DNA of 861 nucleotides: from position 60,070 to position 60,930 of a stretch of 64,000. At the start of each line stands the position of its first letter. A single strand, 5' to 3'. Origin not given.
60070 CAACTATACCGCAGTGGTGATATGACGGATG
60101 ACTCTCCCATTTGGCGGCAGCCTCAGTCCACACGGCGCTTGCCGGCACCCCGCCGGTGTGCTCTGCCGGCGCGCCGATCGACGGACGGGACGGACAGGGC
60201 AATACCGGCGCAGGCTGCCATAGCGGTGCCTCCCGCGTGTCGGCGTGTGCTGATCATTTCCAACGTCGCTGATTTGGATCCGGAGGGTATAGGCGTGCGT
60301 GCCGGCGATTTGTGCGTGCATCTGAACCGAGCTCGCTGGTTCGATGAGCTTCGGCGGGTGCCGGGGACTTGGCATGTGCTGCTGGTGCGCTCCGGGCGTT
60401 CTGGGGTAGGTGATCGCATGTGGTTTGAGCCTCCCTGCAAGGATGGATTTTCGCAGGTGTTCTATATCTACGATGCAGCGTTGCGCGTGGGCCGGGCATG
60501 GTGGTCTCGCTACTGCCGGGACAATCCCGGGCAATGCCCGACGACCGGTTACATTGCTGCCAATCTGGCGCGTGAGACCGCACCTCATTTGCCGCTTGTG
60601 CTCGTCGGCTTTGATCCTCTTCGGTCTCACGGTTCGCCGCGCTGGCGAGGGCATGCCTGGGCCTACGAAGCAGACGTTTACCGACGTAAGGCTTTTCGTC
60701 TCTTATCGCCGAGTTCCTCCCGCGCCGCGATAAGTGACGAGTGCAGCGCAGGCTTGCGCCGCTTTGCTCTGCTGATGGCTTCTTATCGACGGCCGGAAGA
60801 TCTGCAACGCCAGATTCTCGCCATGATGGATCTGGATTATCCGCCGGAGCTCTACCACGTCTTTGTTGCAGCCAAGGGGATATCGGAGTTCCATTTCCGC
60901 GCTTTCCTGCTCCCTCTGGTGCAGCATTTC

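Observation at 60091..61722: Soluble two-domain glycosyltransferase with a sialyltransferase-like N-domain fused to a GT-A (DXD) domain, operonic with mom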

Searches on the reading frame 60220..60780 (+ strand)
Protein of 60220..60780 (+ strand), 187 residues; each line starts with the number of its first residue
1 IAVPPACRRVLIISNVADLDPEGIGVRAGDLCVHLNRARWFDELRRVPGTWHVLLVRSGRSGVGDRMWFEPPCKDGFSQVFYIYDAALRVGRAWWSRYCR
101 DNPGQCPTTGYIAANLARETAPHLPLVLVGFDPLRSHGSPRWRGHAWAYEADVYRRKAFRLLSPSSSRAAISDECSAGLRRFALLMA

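Call 13: find_homologous_proteins(query=window:60220-60780:+, max_evalue=0.01)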
Query window:60220-60780:+ (187 aa): 1 proteins with E <= 0.01 among 522 candidates.
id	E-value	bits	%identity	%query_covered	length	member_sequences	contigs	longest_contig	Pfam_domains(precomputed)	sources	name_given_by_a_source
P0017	5.2e-23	100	100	26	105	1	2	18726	-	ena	-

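Call 21: search_protein_representatives(protein=window:60220-60780:+)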
Query: 187 residues. Proteins with E-value up to 0.001 (for the whole library): 70; up to 1e-10: 61; up to 1e-30: 33. The best 70 are listed.
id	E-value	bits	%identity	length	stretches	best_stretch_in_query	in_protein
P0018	4.9e-47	176.5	48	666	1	3-167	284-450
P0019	4.2e-45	170.2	51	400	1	2-166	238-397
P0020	6.2e-45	169.6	52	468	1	3-158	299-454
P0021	7.6e-45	169.4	50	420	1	2-166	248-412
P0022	1.2e-44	168.7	44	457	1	2-168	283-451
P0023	1.7e-43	164.9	45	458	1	2-164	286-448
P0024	2.9e-42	160.9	48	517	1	2-171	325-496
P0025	4.0e-42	160.5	50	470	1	3-165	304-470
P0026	1.2e-41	158.9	49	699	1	1-167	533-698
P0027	5.3e-41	156.8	44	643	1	2-168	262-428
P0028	6.7e-41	156.5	47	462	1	2-164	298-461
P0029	8.2e-41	156.2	48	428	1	3-164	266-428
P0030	1.6e-39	152.0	48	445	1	2-168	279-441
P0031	2.4e-39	151.4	44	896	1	2-166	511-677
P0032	3.1e-39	151.1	44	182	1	4-167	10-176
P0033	8.7e-38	146.3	47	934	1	3-168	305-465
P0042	1.8e-33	132.2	43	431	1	3-167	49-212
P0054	1.1e-29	119.8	44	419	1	2-170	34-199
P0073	2.7e-14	69.6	41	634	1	3-153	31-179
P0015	4.1e-12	62.5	35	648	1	3-179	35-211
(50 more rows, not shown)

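Call 25: search_protein_families(library=pfam, proteins=[P0018, P0019, P0022, P0026, P0031, P0033, P0042, P0054, P0073, P0032], max_evalue=0.01)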
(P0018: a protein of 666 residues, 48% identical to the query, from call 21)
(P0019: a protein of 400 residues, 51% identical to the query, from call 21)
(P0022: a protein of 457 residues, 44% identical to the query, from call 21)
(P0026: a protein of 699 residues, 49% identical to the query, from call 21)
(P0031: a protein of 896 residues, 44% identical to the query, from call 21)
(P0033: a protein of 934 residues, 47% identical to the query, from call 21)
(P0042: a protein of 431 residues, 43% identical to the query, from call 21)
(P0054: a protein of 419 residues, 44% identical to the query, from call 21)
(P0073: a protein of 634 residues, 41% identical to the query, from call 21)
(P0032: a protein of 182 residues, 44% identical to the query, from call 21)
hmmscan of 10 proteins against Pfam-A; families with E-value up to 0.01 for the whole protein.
P0018 (666 aa): 2 families
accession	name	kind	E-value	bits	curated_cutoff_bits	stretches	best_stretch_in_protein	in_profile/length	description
PF01762.27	Galactosyl_T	-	1.1e-05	25.8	23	1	473-562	1-101/195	Galactosyltransferase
PF04488.21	Gly_transf_sug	-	5e-05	24.4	23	1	70-97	53-80/93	Glycosyltransferase sugar-binding region containing DXD motif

P0019 (400 aa): 2 families
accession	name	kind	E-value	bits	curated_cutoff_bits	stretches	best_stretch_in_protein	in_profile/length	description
PF01762.27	Galactosyl_T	-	1.3e-06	28.8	23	1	16-107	1-111/195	Galactosyltransferase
PF02434.22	Fringe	-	3.1e-05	23.9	21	1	2-122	6-130/250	Fringe-like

P0022 (457 aa): 1 family
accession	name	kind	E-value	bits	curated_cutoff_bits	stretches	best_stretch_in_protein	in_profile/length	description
PF04488.21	Gly_transf_sug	-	2.7e-07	31.6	23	1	67-103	50-86/93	Glycosyltransferase sugar-binding region containing DXD motif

P0026 (699 aa): 4 families
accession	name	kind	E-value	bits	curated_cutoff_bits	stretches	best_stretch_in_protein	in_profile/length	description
PF01762.27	Galactosyl_T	-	2.9e-07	30.9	23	1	51-103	49-102/195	Galactosyltransferase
PF04488.21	Gly_transf_sug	-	1.9e-06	28.9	23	1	260-301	42-80/93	Glycosyltransferase sugar-binding region containing DXD motif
PF13641.12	Glyco_tranf_2_3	-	0.00021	21.8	27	1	116-174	153-210/230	Glycosyltransferase like family 2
PF12919.13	TcdA_TcdB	-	0.0012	18.6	23.6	0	277-299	173-195/382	TcdA/TcdB catalytic glycosyltransferase domain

P0031 (896 aa): 2 families
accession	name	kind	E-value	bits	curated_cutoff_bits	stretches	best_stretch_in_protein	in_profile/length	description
PF04488.21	Gly_transf_sug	-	1.6e-05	25.9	23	1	252-328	14-87/93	Glycosyltransferase sugar-binding region containing DXD motif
PF01762.27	Galactosyl_T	-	0.00011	22.6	23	0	31-122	2-110/195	Galactosyltransferase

P0033 (934 aa): 3 families
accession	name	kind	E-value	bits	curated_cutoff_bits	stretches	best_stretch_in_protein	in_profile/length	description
PF01531.22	Glyco_transf_11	-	9.5e-14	51.8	23.9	1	788-932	149-295/298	Glycosyl transferase family 11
PF01762.27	Galactosyl_T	-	0.0012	19.1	23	1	498-598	1-116/195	Galactosyltransferase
PF04488.21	Gly_transf_sug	-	0.0081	17.3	23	0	71-95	56-80/93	Glycosyltransferase sugar-binding region containing DXD motif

P0042 (431 aa): 1 family
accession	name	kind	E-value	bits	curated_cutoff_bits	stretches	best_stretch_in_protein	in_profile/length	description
PF01762.27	Galactosyl_T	-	1.3e-11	45.1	23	1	244-343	2-116/195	Galactosyltransferase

P0054 (419 aa): 0 families

P0073 (634 aa): 1 family
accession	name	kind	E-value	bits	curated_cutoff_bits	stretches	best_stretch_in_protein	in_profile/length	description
PF01762.27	Galactosyl_T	-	0.00017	21.9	23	0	259-305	56-103/195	Galactosyltransferase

P0032 (182 aa): 0 families

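Call 42: find_encoding_contigs(protein=P0022, flank=8000, max_places=3)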
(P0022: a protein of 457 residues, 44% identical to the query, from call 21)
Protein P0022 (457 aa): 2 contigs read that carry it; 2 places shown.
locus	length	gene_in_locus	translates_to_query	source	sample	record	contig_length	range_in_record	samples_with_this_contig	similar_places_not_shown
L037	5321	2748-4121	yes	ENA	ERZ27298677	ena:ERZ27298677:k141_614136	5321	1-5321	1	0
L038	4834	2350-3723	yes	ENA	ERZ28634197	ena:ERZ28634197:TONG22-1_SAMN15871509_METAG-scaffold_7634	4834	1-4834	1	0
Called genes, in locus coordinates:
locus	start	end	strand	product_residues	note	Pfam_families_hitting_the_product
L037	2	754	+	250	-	?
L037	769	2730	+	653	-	-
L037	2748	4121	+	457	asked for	PF04488:Gly_transf_sug (weak)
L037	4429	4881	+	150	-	-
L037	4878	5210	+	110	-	-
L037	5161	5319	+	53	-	?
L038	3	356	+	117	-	?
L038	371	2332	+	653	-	-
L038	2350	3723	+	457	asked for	PF04488:Gly_transf_sug (weak)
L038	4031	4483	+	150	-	-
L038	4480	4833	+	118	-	?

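Call 43: find_encoding_contigs(protein=P0032, flank=8000, max_places=3)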
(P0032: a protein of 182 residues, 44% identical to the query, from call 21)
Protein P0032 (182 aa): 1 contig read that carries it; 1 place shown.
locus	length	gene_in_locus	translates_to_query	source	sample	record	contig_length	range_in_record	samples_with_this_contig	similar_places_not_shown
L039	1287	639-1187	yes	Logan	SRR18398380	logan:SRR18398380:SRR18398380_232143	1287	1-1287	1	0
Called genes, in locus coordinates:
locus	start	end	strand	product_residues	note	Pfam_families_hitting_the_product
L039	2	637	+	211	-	?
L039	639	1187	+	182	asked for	-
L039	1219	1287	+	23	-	?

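Call 44: predict_structure(alignment_id=A2)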
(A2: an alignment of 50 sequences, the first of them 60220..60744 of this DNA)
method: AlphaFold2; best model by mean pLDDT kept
length: 175 residues; sequences in the alignment: 50
mean_pLDDT: 93.1   pTM: 0.89
mean pLDDT of the five models: 93.1, 93.1, 92.5, 92.2, 91.9
residues with pLDDT >= 90: 151; 70-90: 14; 50-70: 8; < 50: 2
segments of 3 or more residues with pLDDT < 50: none
pLDDT, mean of each block of 10 residues (from residue 1): 98 95 96 98 98 97 94 98 96 97 98 98 97 87 95 93 71 51
secondary structure, 60 per line:
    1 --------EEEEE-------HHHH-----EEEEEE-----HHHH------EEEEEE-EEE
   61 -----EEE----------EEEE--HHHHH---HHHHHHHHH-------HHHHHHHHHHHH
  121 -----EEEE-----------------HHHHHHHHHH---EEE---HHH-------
elements in order: E9-13 H21-24 E30-35 H41-44 E51-56 E58-60 E66-68 E79-82 H85-89 H93-101 H109-120 E126-129 H147-156 E160-162

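Call 46: fold_search(model_id=the predicted structure, library=pdb)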
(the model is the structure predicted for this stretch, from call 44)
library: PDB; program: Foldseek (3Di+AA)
matches with E <= 10: 811; with E <= 0.001: 0
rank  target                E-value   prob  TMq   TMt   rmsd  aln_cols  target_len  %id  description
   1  3hb7_D                4.9e-02  0.47  0.33  0.33  12.4       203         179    9  The Crystal Structure of an Isochorismatase-like Hydrolase from Alkaliphilus metalliredigens to 2.3A (released 2009-07-07)
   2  9nw3_6A               9.7e-02  0.51  0.38  0.29  11.8       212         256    8  Ciliary tip central pair (released 2025-07-30)
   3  1c3f                  1.2e-01  0.20  0.25  0.18  12.2       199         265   12  Endo-Beta-N-Acetylglucosaminidase H, D130N Mutant (released 1999-11-26)
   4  6ve1_A                1.3e-01  0.18  0.25  0.17  12.7       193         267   11  Crystal structure of endo-beta-N-acetylglucosaminidase H at high pH (released 2020-11-25)
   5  9or5_A                1.4e-01  0.28  0.34  0.10  11.7       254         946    7  Cryo-EM structure of rat TRPM1 in the apo state (released 2026-04-01)
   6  2a7x                  1.8e-01  0.20  0.27  0.19  10.1       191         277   10  Crystal Structure of A Pantothenate synthetase complexed with AMP (released 2006-02-21)
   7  6apl_F                1.9e-01  0.69  0.50  0.33   7.4       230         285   16  Crystal Structure of human ST6GALNAC2 in complex with CMP (released 2017-12-20)
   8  3hb7_C                2.3e-01  0.20  0.32  0.32  12.2       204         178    7  The Crystal Structure of an Isochorismatase-like Hydrolase from Alkaliphilus metalliredigens to 2.3A (released 2009-07-07)
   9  1y0e_A                2.3e-01  0.15  0.24  0.21  12.3       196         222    7  Crystal structure of putative ManNAc-6-P epimerase from Staphylococcus aureus (strain N315) (released 2004-12-28)
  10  7o6p_D                2.6e-01  0.18  0.31  0.24  11.1       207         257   11  Structure of the borneol dehydrogenase 2 of Salvia officinalis (released 2021-12-01)
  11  7emg_A                2.8e-01  0.09  0.23  0.19  11.4       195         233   11  Carbonyl Reductase Variant 4 (R123C/L209P/F183Y/V61K) from Serratia marcescens complexed with NADP+ (released 2021-10-06)
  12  1mop_B                3.1e-01  0.16  0.29  0.20   8.5       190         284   12  Crystal Structure of a Pantothenate Synthetase from M. tuberculosis (released 2003-03-11)
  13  6swb_B                3.3e-01  0.15  0.25  0.31   8.3       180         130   14  The REC domain of AraT, a response regulator from Geobacillus stearothermophilus (released 2020-10-14)
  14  1c91                  3.5e-01  0.11  0.23  0.17  12.6       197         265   12  Endo-Beta-N-Acetylglucosaminidase H, E132D (released 1999-11-26)
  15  3iub_B                3.7e-01  0.14  0.28  0.20   9.2       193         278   11  Crystal structure of pantothenate synthetase from Mycobacterium tuberculosis in complex with 5-Methoxy-N-(5-methylpyri (released 2009-10-13)
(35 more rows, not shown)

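Call 47: search_solved_structures(query=A2, max_evalue=10, show_alignments=5)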
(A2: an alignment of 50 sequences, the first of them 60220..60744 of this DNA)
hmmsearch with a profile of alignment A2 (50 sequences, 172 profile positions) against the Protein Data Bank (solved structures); distinct sequences matched with E-value up to 10: 16.
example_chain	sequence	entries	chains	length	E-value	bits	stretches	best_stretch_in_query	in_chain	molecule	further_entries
8f0a_D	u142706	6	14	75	0.0094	18.8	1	13-50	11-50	Periplasmic serine endoprotease DegP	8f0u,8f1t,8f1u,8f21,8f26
3mh4_A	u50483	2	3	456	0.024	17.5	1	13-43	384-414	Protease do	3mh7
3mh5_A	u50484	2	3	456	0.024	17.5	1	13-43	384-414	Protease do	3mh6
6jjk_A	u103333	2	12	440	0.024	17.5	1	13-43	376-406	Periplasmic serine endoprotease DegP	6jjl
1ky9_A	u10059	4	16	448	0.025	17.4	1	13-43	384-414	PROTEASE DO | Periplasmic serine endoprotease DegP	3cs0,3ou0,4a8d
2zle_A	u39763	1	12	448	0.025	17.4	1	13-43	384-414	Protease do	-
3otp_A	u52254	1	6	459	0.025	17.4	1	13-43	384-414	Protease do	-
6jjo_A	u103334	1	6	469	0.028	17.3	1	13-43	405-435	Periplasmic serine endoprotease DegP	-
7cqd_A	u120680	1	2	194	0.68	12.8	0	17-41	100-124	Putative zinc metalloprotease aq_1964,PA14 from Podoplanin,Putative zinc metalloprotease a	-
3wkl_A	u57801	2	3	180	0.79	12.6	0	6-40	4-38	Putative Zinc Metalloprotease AQ_1964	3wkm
6icc_A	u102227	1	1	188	0.81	12.5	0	6-40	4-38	PDZ tandem fragment with PA tag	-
4ynn_A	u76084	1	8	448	0.82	12.5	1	15-54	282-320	Protease DO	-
6al1_A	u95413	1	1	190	0.94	12.3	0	6-40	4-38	PDZ tandem fragment with PA tag insertion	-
7cqc_A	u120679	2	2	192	0.98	12.3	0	6-40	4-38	Putative zinc metalloprotease aq_1964,PA14 from Podoplanin,Putative zinc metalloprotease a | Putative zinc metalloprotease aq_1964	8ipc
6akq_A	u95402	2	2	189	1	12.2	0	6-40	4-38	PDZ tandem fragment of A. aeolicus site-2 protease homolog with the PA tag insertion | PDZ tandem fragment with PA tag insertion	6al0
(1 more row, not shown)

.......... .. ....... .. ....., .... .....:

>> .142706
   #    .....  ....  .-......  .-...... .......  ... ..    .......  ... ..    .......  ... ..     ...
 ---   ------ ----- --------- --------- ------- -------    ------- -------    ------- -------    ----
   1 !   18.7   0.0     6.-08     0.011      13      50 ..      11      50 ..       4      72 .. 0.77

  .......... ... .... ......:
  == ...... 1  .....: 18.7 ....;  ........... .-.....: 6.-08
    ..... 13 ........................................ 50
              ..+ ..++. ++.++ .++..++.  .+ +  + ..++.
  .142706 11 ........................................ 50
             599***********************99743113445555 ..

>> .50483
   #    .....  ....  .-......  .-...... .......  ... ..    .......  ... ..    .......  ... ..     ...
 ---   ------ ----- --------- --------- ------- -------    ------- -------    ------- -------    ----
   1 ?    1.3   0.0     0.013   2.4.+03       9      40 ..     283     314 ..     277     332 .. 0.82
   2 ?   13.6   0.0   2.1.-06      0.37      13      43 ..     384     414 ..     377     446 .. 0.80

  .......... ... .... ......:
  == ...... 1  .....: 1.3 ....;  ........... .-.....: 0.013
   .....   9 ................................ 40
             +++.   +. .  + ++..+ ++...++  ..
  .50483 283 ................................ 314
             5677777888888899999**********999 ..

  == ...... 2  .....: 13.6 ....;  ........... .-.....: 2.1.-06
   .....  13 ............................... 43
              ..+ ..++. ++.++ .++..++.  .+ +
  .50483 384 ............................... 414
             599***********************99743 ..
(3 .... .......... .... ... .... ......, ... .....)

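Call 48: search_protein_families(library=pfam, alignment_id=A2, max_evalue=10)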
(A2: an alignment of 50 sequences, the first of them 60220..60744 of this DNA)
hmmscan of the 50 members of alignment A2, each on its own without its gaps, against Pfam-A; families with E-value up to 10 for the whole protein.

A. member 1, window:60220-60744:+ (175 aa): 0 families

B. families by the number of members that match (of 50 scanned): 10 families
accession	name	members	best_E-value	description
PF00777.23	Glyco_transf_29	4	0.12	Glycosyltransferase family 29 (sialyltransferase)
PF05451.16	Phytoreo_Pns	2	0.23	Phytoreovirus nonstructural protein Pns10/11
PF17820.7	PDZ_6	1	0.0088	PDZ domain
PF02627.25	CMD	1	0.04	Carboxymuconolactone decarboxylase family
PF09732.14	CactinC_cactus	1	0.076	Cactus-binding C-terminus of cactin protein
PF06902.16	Fer4_19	1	0.1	Divergent 4Fe-4S mono-cluster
PF04307.19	YdjM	1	0.11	YdjM inner membrane protein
PF05721.19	PhyH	1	0.11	Phytanoyl-CoA dioxygenase (PhyH)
PF19647.4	DUF6150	1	0.13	Family of unknown function (DUF6150)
PF04260.17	DUF436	1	0.2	Protein of unknown function (DUF436)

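Call 56: fold_search(model_id=the predicted structure, library=viral)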
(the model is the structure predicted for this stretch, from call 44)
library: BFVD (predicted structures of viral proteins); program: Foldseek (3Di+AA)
matches with E <= 10: 499; with E <= 0.001: 1
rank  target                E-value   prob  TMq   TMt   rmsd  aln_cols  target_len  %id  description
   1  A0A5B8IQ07            6.1e-06  1.00  0.58  0.50   5.5       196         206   14  Uncharacterized protein [Mimiviridae sp. ChoanoV1]
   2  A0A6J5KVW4            1.3e-03  1.00  0.47  0.57   4.2       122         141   20  Uncharacterized protein [uncultured Caudovirales phage]
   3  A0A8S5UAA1            1.3e-02  0.99  0.51  0.52   8.0       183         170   14  Uncharacterized protein [Myoviridae sp. ctZYN8]
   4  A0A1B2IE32            2.8e-02  0.23  0.22  0.21  12.6       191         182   10  Uncharacterized protein [Erwinia phage vB_EamM_Kwan]
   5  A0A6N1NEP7            3.8e-02  0.72  0.31  0.17  11.2       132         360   18  Putative glycosyltransferase [Tupanvirus deep ocean]
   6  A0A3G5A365            4.3e-02  0.51  0.29  0.34  11.7       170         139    9  Ribose-phosphate pyrophosphokinase (Fragment) [Harvfovirus sp.]
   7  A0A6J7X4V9            4.8e-02  0.77  0.41  0.35   7.5       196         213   10  Uncharacterized protein [uncultured Caudovirales phage]
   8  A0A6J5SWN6            6.0e-02  0.63  0.38  0.35   8.9       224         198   10  Uncharacterized protein [uncultured Caudovirales phage]
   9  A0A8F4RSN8            6.8e-02  0.15  0.21  0.23  12.9       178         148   12  Uncharacterized protein (Fragment) [Drosophila-associated salivary gland hypertrophy virus]
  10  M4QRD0                7.6e-02  0.51  0.37  0.32   7.9       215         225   16  (no name in the UniProt tables at hand)
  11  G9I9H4                1.4e-01  0.11  0.20  0.17  14.7       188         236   10  (no name in the UniProt tables at hand)
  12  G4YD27                1.8e-01  0.75  0.51  0.33   6.7       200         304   16  (no name in the UniProt tables at hand)
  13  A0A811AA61            1.8e-01  0.23  0.26  0.17   8.1       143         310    9  (no name in the UniProt tables at hand)
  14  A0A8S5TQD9            1.9e-01  0.15  0.28  0.10  11.8       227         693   10  GDSL like Lipase Acylhydrolase [Siphoviridae sp. ctbbV81]
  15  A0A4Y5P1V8            2.0e-01  0.38  0.38  0.31  11.8       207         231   10  Deoxynucleoside-5'-monophosphatase [Pantoea phage vB_PagS_AAS21]
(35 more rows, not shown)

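Call 58: find_related_loci(query=A4, collection=viral_contigs, flank=10000)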
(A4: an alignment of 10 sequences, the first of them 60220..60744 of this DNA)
Query A4 (175 aa) in viral_contigs; peptide patterns used: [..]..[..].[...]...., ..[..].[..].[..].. (x = any residue, [..] = any of these).
99 stretches matched a pattern; 1 encode a relative of the query (tblastn E <= 1e-3); 1 distinct loci.
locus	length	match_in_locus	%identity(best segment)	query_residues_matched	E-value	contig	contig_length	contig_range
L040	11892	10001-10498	42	3-167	1e-35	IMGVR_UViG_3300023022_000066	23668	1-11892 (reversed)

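Call 59: find_related_loci(query=A4, collection=metagenome_contigs, flank=10000)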
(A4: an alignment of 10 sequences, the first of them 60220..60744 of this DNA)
Query A4 (175 aa) in metagenome_contigs; peptide patterns used: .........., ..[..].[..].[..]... (x = any residue, [..] = any of these).
172 stretches matched a pattern; 8 encode a relative of the query (tblastn E <= 1e-3); 8 distinct loci.
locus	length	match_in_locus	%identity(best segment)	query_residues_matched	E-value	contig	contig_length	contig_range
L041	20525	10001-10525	99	1-175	1e-116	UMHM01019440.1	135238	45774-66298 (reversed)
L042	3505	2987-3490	46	1-166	2e-50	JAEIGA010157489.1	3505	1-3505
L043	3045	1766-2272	48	1-165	4e-47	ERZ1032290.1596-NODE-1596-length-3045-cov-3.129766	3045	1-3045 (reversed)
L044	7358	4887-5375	44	3-164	6e-37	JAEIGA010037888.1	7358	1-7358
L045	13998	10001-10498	42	3-167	6e-35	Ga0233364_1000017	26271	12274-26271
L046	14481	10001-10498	42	3-167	6e-35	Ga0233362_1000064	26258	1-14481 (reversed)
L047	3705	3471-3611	50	108-155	2e-8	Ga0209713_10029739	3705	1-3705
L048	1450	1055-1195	50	108-155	1e-8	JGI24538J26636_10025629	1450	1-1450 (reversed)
